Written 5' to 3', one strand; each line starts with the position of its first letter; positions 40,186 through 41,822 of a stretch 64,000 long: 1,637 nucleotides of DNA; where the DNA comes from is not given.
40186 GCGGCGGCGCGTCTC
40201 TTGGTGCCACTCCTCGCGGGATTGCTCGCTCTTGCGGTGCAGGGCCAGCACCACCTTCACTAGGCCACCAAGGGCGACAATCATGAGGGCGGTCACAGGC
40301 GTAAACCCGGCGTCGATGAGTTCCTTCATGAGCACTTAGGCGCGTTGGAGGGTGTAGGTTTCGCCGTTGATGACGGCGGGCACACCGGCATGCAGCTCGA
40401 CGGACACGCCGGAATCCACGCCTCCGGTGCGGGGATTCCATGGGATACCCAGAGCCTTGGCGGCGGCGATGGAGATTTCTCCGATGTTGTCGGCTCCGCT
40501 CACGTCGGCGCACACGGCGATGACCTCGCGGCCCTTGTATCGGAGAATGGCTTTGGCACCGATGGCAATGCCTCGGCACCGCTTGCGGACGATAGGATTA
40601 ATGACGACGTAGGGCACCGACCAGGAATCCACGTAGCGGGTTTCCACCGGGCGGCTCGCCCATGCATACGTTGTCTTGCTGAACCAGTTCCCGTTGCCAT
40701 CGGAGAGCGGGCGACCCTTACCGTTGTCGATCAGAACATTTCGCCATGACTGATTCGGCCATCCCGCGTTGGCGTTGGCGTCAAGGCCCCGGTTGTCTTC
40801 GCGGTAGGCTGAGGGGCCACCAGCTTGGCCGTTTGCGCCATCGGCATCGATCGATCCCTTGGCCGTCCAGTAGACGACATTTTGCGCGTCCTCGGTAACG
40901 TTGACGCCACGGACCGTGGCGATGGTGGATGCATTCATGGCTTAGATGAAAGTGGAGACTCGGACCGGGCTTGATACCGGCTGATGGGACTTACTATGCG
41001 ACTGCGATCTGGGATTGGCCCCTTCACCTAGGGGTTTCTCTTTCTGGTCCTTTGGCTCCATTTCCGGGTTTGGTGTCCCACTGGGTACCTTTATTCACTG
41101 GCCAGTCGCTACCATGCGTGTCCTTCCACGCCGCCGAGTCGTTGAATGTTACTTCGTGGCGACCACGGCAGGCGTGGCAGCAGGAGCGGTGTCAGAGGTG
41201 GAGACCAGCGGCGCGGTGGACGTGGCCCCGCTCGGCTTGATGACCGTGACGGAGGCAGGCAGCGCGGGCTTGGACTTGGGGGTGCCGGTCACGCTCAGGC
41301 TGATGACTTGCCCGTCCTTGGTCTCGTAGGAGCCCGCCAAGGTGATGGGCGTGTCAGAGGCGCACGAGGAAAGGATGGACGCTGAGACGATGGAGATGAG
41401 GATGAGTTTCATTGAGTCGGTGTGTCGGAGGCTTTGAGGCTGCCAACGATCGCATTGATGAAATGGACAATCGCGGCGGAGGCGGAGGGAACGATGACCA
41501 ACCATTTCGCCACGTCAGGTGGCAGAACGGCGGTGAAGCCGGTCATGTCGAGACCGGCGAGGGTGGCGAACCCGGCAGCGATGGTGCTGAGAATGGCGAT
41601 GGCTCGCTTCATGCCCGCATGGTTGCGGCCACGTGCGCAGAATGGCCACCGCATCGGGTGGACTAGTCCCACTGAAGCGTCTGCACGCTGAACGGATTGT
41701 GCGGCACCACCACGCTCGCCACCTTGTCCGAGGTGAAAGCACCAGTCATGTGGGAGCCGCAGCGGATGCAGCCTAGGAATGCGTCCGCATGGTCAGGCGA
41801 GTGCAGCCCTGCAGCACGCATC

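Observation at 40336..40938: GH75 chitosanase-like enzyme as the only candidate endolysin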

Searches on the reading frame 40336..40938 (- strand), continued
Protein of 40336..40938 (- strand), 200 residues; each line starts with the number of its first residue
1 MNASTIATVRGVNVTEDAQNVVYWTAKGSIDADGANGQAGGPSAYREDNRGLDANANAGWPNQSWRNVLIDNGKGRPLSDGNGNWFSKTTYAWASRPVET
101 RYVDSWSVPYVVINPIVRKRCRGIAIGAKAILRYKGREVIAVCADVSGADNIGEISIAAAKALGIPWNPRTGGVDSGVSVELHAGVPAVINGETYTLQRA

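Call 53: find_related_loci(query=A1, collection=genome_contigs, flank=6000)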
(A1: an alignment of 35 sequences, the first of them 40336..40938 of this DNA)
Query A1 (200 aa) in genome_contigs; peptide patterns used: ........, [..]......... (x = any residue, [..] = any of these).
335 stretches matched a pattern; 83 encode a relative of the query (tblastn E <= 1e-3); the best 80 are kept; 80 distinct loci.
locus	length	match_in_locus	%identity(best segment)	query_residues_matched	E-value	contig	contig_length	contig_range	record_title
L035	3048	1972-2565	59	1-197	4e-72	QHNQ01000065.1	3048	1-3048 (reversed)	MAG: Verrucomicrobia bacterium isolate AV72 14_0929_09_40cm_scaffold_30562_curated, whole genome shotgun sequence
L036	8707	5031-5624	59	1-197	2e-71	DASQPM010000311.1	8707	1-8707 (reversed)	MAG TPA_asm: Pyrinomonadaceae bacterium isolate SMAG_U10830 k141_444620, whole genome shotgun sequence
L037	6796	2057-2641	56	6-200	5e-70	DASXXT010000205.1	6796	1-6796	MAG TPA_asm: Roseiarcus sp. isolate SMAG_U4805 k141_4893453, whole genome shotgun sequence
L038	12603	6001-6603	56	1-200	5e-70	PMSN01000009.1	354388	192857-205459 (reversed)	MAG: Spartobacteria bacterium isolate palsa_1379 73.20110700_P1D.9_contig_61, whole genome shotgun sequence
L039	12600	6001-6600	57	1-199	6e-70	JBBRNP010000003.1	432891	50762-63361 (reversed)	MAG: Chthoniobacterales bacterium isolate La1_metabat2.179 LA1C_B2.179_k141_1620637L_432891_cov_27.3577, whole genome sh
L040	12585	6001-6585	57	6-200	6e-70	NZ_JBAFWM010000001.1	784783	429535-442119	Xanthobacter sp. V4C-4 Contig001, whole genome shotgun sequence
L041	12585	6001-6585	56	6-200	5e-69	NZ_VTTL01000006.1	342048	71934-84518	Xanthobacter oligotrophicus strain 29k NODE_6_length_342048, whole genome shotgun sequence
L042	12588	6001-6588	59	5-200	2e-70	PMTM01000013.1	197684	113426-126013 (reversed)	MAG: Spartobacteria bacterium isolate palsa_1382 73.20110700_P2D.48_contig_821, whole genome shotgun sequence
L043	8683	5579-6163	56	6-200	1e-67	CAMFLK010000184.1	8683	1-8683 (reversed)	MAG: uncultured Rhodospirillales bacterium isolate SRR12456168_bin.10_metaWRAP_v1.3_MAG genome assembly, contig: ERZ1228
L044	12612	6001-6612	54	2-200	4e-67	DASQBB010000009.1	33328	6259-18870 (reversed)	MAG TPA_asm: Chthoniobacterales bacterium isolate SMAG_U11660 k141_1354755, whole genome shotgun sequence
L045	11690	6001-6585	54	6-200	4e-67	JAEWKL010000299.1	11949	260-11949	MAG: Proteobacteria bacterium isolate OH_PBrB_38 k127_1086281, whole genome shotgun sequence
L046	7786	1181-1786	54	1-200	5e-66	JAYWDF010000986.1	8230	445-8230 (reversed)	MAG: Akkermansiaceae bacterium isolate GL95_UP_concoct_247 GL95_UP_concoct_247_985, whole genome shotgun sequence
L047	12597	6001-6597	51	3-200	3e-61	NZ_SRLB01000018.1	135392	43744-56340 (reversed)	Methylobacterium nonmethylotrophicum strain 6HR-1 contig18, whole genome shotgun sequence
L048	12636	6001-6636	41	1-200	5e-30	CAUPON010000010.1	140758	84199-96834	MAG: uncultured Albidiferax sp. isolate m13-metabat.12 genome assembly, contig: m13-c45, whole genome shotgun sequence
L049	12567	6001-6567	38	12-188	3e-29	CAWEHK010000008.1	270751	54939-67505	MAG: uncultured delta proteobacterium isolate MFD02979.bin.2.138 genome assembly, contig: contig_13104, whole genome sho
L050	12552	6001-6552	42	4-176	3e-29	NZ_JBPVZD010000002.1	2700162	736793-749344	Ralstonia sp. 24A2 ntLink_0, whole genome shotgun sequence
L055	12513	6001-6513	44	14-173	7e-28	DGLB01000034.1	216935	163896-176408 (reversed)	MAG TPA_asm: Stenotrophomonas maltophilia isolate UBA4555 UBA4555_contig_77, whole genome shotgun sequence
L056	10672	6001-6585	40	14-200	2e-27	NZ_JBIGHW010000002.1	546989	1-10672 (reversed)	Pelomonas margarita strain LKC17W NODE_2_length_546989_cov_63.712163, whole genome shotgun sequence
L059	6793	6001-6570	38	12-189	8e-27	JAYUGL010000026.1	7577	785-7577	MAG: Sterolibacteriaceae bacterium isolate GFS_8094 GFS_8094_25, whole genome shotgun sequence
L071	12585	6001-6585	40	14-200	8e-24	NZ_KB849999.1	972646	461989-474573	Acinetobacter sp. ANC 3929 acLZx-supercont1.6, whole genome shotgun sequence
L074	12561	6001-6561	39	29-200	3e-23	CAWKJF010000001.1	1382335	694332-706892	MAG: uncultured Verrucomicrobiae bacterium isolate MFD01916.bin.2.45 genome assembly, contig: contig_13092, whole genome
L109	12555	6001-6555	39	16-188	6e-17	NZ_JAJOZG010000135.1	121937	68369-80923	Pseudomonas petroselini strain MAFF 311094 311094_contig_135, whole genome shotgun sequence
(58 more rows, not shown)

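Call 59: search_protein_families(library=pfam, proteins=[L048:5461-6636:+, L059:5359-6591:+, L056:5332-6585:+, L055:5197-6585:+, L038:4753-5961:+, L039:4594-5961:+, L048:4193-5461:+, L036:3909-4868:+], max_evalue=0.01)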
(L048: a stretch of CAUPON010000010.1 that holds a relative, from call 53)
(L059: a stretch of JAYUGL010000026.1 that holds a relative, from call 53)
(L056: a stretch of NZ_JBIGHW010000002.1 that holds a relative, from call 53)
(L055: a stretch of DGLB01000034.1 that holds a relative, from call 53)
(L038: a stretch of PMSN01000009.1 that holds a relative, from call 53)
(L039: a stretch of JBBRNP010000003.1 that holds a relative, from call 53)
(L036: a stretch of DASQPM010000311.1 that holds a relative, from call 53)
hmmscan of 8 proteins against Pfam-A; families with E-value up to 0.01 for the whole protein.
L048:5461-6636:+ (392 aa): 2 families
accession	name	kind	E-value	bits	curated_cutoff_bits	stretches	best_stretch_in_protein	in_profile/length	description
PF13539.11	Peptidase_M15_4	-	3.2e-11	44.1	25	1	78-133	6-70/70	D-alanyl-D-alanine carboxypeptidase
PF02557.22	VanY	-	0.0026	18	25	1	18-112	3-101/132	D-alanyl-D-alanine carboxypeptidase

L059:5359-6591:+ (411 aa): 2 families
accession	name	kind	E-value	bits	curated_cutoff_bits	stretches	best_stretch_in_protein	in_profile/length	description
PF13539.11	Peptidase_M15_4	-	2e-13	51.2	25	1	90-147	5-70/70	D-alanyl-D-alanine carboxypeptidase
PF02557.22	VanY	-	0.0025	18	25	1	38-109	10-84/132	D-alanyl-D-alanine carboxypeptidase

L056:5332-6585:+ (418 aa): 1 family
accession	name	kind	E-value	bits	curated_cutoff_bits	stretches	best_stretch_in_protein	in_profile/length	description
PF01510.30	Amidase_2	-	3.7e-11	43.9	26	1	30-172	9-129/131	N-acetylmuramoyl-L-alanine amidase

L055:5197-6585:+ (463 aa): 1 family
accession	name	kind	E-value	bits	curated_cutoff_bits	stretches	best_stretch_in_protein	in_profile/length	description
PF08239.17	SH3_3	-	2e-06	28.3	27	1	163-212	2-51/54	Bacterial SH3 domain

L038:4753-5961:+ (403 aa): 0 families

L039:4594-5961:+ (456 aa): 1 family
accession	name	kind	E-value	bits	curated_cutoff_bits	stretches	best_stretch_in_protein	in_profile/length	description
PF05008.21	V-SNARE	-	0.0022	18.9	25.9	1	129-188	29-87/92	Vesicle transport v-SNARE protein N-terminus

L048:4193-5461:+ (423 aa): 0 families

L036:3909-4868:+ (320 aa): 1 family
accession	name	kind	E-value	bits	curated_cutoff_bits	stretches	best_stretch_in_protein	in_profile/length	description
PF13525.12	YfiO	-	0.0067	16.7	25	0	93-145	101-154/203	Outer membrane lipoprotein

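Call 60: predict_structure(alignment_id=A1)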
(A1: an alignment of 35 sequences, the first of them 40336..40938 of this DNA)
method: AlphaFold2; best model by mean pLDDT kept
length: 200 residues; sequences in the alignment: 35
mean_pLDDT: 93.7   pTM: 0.90
mean pLDDT of the five models: 93.7, 92.9, 92.2, 91.0, 90.5
residues with pLDDT >= 90: 179; 70-90: 18; 50-70: 3; < 50: 0
segments of 3 or more residues with pLDDT < 50: none
pLDDT, mean of each block of 10 residues (from residue 1): 86 94 96 86 94 94 94 95 95 93 96 94 90 98 94 96 96 97 96 91
secondary structure, 60 per line:
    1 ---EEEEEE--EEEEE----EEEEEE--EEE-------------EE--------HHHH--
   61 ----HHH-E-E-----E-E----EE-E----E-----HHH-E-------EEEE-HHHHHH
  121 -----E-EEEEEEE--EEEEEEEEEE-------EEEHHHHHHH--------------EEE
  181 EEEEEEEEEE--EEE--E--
elements in order: E4-9 E12-16 E21-26 E29-31 H55-58 E110-113 H115-120 E128-134 E137-146 E154-156 H157-163 E178-190 E193-195

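Call 64: fold_search(model_id=the predicted structure, library=pdb)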
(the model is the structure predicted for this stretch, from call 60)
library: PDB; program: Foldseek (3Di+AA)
matches with E <= 10: 535; with E <= 0.001: 5
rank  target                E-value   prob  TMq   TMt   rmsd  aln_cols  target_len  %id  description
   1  7tvm_A                1.5e-14  1.00  0.80  0.73   2.8       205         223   28  Viral AMG chitosanase V-Csn, apo structure, crystal form 2 (released 2022-10-05)
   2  7tvo                  2.4e-14  1.00  0.81  0.72   2.7       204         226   27  Viral AMG chitosanase V-Csn, E157Q mutant (released 2022-10-05)
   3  7tvp_A                2.7e-14  1.00  0.81  0.73   2.6       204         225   27  Viral AMG chitosanase V-Csn, E157Q mutant, chitotriose complex (released 2022-10-05)
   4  7tvl                  3.0e-14  1.00  0.79  0.70   2.9       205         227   28  Viral AMG chitosanase V-Csn, apo structure (released 2022-10-05)
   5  7tvn                  4.7e-14  1.00  0.80  0.72   2.8       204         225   27  Viral AMG chitosanase V-Csn, D148N mutant (released 2022-10-05)
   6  4x9u_B                2.0e-03  1.00  0.36  0.48   8.6       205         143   12  Crystal structure of the kiwifruit allergen Act d 5 (released 2015-07-29)
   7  4pmk_A                2.1e-03  1.00  0.36  0.44   8.7       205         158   13  Crystal structure of kiwellin (released 2014-08-13)
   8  4pmk_B                3.1e-03  0.99  0.36  0.49   8.4       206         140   12  Crystal structure of kiwellin (released 2014-08-13)
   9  6ti2_A                3.7e-03  0.99  0.28  0.34   6.2       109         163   16  Structure of the Ustilago maydis chorismate mutase 1 in complex with KWL1-b from Zea mays (released 2020-05-06)
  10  4x9u_A                3.7e-03  0.99  0.36  0.39   8.6       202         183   12  Crystal structure of the kiwifruit allergen Act d 5 (released 2015-07-29)
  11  6fpg_E                6.5e-03  0.98  0.31  0.38   7.9       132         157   14  Structure of the Ustilago maydis chorismate mutase 1 in complex with a Zea mays kiwellin (released 2019-01-16)
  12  5ntb_A                7.8e-03  0.99  0.30  0.51   5.1       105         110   20  Streptomyces papain inhibitor (SPI) (released 2018-03-07)
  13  6fpg_D                1.0e-02  0.90  0.28  0.35   7.9       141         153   13  Structure of the Ustilago maydis chorismate mutase 1 in complex with a Zea mays kiwellin (released 2019-01-16)
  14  6fpg_H                1.4e-02  0.96  0.31  0.39   6.1       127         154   16  Structure of the Ustilago maydis chorismate mutase 1 in complex with a Zea mays kiwellin (released 2019-01-16)
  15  6fpg_I                2.2e-02  0.96  0.31  0.38   4.9       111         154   15  Structure of the Ustilago maydis chorismate mutase 1 in complex with a Zea mays kiwellin (released 2019-01-16)
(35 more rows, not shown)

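Call 75: search_protein_families(library=pfam, proteins=[L071:2939-4405:+, L071:4583-4984:+, L071:5109-5834:+, L036:5691-6476:+, L109:4845-5612:+, L109:2692-4794:+, L074:6777-7667:+, L050:6704-7039:+, L050:7039-7500:+], max_evalue=0.01)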
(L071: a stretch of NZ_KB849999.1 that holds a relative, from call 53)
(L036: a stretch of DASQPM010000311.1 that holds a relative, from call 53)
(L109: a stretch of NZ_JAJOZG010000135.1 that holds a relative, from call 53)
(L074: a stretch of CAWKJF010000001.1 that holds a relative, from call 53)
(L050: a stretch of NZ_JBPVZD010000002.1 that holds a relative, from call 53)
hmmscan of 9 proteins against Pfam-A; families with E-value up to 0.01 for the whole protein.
L071:2939-4405:+ (489 aa): 1 family
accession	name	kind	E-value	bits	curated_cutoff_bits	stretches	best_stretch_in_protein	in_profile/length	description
PF01734.28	Patatin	-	5.6e-27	95.6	27.7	1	50-313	1-190/191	Patatin-like phospholipase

L071:4583-4984:+ (134 aa): 0 families

L071:5109-5834:+ (242 aa): 1 family
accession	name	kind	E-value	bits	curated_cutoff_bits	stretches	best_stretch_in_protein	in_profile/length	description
PF08239.17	SH3_3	-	1.3e-06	28.9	27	1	161-218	1-54/54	Bacterial SH3 domain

L036:5691-6476:+ (262 aa): 2 families
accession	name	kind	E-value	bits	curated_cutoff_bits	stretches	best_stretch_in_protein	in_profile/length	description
PF00112.29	Peptidase_C1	-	1.2e-19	71.7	20.7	1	40-239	2-203/220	Papain family cysteine protease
PF03051.21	Peptidase_C1_2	-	2.5e-05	23.7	22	1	208-243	363-402/438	Peptidase C1-like family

L109:4845-5612:+ (256 aa): 1 family
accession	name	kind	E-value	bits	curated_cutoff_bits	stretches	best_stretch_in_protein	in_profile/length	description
PF14348.11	DUF4400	-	1.9e-63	214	27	1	64-253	1-196/196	Domain of unknown function (DUF4400)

L109:2692-4794:+ (701 aa): 2 families
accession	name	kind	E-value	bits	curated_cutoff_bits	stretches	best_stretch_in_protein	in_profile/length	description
PF12696.13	TraG-D_C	-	4.3e-13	49.7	22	1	506-633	4-126/126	TraM recognition site of TraD and TraG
PF10412.15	TrwB_AAD_bind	-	6.4e-06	25.7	20.5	0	179-229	6-54/387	Type IV secretion-system coupling protein DNA-binding domain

L074:6777-7667:+ (297 aa): 3 families
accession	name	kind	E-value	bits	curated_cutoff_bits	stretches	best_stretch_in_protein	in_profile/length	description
PF13462.12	Thioredoxin_4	-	8.4e-20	72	23.2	1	85-274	2-165/165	Thioredoxin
PF01323.26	DSBA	-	2.2e-12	47.6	25.6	1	99-270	1-188/191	DSBA-like thioredoxin domain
PF13743.12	Thioredoxin_5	-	9.6e-06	25.9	27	1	190-251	98-161/186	Thioredoxin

L050:6704-7039:+ (112 aa): 0 families

L050:7039-7500:+ (154 aa): 1 family
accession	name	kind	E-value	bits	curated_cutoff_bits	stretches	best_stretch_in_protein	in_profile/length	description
PF00691.25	OmpA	-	2.3e-05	25.1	27.2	1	34-108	2-74/98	OmpA family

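Call 98: find_encoding_contigs(protein=P0002, flank=5000, max_places=2)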
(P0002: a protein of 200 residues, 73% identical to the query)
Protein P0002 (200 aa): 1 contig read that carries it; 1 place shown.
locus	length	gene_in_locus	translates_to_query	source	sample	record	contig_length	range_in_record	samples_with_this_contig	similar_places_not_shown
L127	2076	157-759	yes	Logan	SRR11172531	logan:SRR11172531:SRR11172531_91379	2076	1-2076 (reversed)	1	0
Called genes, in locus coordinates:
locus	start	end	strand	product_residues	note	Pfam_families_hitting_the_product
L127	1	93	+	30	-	?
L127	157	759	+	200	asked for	-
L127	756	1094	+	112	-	-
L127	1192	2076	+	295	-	?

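Call 99: find_encoding_contigs(protein=P0005, flank=5000, max_places=2)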
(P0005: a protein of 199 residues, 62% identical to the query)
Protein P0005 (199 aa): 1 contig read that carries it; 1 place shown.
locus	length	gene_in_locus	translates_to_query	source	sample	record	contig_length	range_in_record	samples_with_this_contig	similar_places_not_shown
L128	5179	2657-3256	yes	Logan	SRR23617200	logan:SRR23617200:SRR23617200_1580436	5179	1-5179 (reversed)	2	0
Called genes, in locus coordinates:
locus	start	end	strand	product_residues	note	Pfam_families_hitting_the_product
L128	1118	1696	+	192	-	-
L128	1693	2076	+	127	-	-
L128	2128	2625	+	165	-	-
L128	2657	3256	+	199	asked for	-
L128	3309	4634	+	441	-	-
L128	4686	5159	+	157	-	-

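Call 103: find_homologous_proteins(query=L048:5461-6636:+, max_evalue=1e-20)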
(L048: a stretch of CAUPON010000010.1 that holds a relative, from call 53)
Query L048:5461-6636:+ (392 aa): 220 proteins with E <= 1e-20 among 8000 candidates; the best 120 are listed.
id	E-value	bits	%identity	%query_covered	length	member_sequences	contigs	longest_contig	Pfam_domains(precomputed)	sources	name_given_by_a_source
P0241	1.1e-261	886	100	97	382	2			PF13539.12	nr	nr:M15 family metallopeptidase [uncultured Albidiferax sp.]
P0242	6.6e-231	785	86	100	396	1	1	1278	PF13539.12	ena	-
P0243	2.1e-229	780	85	100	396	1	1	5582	PF13539.12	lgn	-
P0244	2.7e-215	733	79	100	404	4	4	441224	PF13539.12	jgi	-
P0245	1.5e-211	721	78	100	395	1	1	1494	PF13539.12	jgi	jgi:hypothetical protein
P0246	2.3e-211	720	78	100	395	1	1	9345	PF13539.12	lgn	-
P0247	1.3e-207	708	77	100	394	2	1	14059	PF13539.12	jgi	-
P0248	1.5e-206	704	79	100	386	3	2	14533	PF13539.12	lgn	-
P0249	2.6e-206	704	78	100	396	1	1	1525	PF13539.12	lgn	-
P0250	1.0e-205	702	79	100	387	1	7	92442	PF13539.12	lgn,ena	-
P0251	8.1e-205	699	77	100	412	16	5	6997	PF13539.12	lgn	-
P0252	4.5e-204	696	79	100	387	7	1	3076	PF13539.12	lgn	-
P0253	1.2e-202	691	75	100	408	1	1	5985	PF13539.12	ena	-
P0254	1.6e-202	691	75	100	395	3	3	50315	PF13539.12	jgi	-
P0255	6.9e-201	686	75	100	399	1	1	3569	PF13539.12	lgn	-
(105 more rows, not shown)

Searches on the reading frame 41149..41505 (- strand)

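Call 3: search_protein_families(library=pfam, proteins=[window:41149-41505:-], max_evalue=1)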
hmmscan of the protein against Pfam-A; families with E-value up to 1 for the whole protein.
window:41149-41505:- (118 aa): 0 families

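Call 4: search_protein_families(library=phrogs, proteins=[window:41149-41505:-], max_evalue=0.1)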
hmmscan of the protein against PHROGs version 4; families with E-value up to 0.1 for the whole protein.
window:41149-41505:- (118 aa): 1 family
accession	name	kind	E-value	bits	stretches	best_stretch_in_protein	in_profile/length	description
phrog_24389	-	unknown function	0.078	13.9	0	49-79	18-48/64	-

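Call 6: search_protein_families(library=ncbifam, proteins=[window:41149-41505:-], max_evalue=1)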
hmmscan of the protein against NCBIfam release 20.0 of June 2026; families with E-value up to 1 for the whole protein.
window:41149-41505:- (118 aa): 0 families

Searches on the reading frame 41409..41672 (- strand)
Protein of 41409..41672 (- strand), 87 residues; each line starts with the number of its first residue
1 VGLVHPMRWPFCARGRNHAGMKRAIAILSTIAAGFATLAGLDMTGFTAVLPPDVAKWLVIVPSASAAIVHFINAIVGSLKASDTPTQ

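Call 3: search_protein_families(library=pfam, proteins=[window:41409-41672:-], max_evalue=1)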
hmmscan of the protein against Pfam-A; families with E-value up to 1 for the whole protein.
window:41409-41672:- (87 aa): 1 family
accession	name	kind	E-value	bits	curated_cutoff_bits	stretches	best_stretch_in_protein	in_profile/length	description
PF07344.16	Amastin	-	0.075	13.4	27.2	1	8-72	51-110/157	Amastin surface glycoprotein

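Call 4: search_protein_families(library=phrogs, proteins=[window:41409-41672:-], max_evalue=0.1)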
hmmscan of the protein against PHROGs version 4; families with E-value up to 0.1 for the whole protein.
window:41409-41672:- (87 aa): 1 family
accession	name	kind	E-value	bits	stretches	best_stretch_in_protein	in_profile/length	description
phrog_17495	-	moron, auxiliary metabolic gene and host takeover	0.016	16.2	1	32-69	27-64/82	membrane protein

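Call 6: search_protein_families(library=ncbifam, proteins=[window:41409-41672:-], max_evalue=1)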
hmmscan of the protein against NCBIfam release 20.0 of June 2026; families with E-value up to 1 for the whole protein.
window:41409-41672:- (87 aa): 0 families
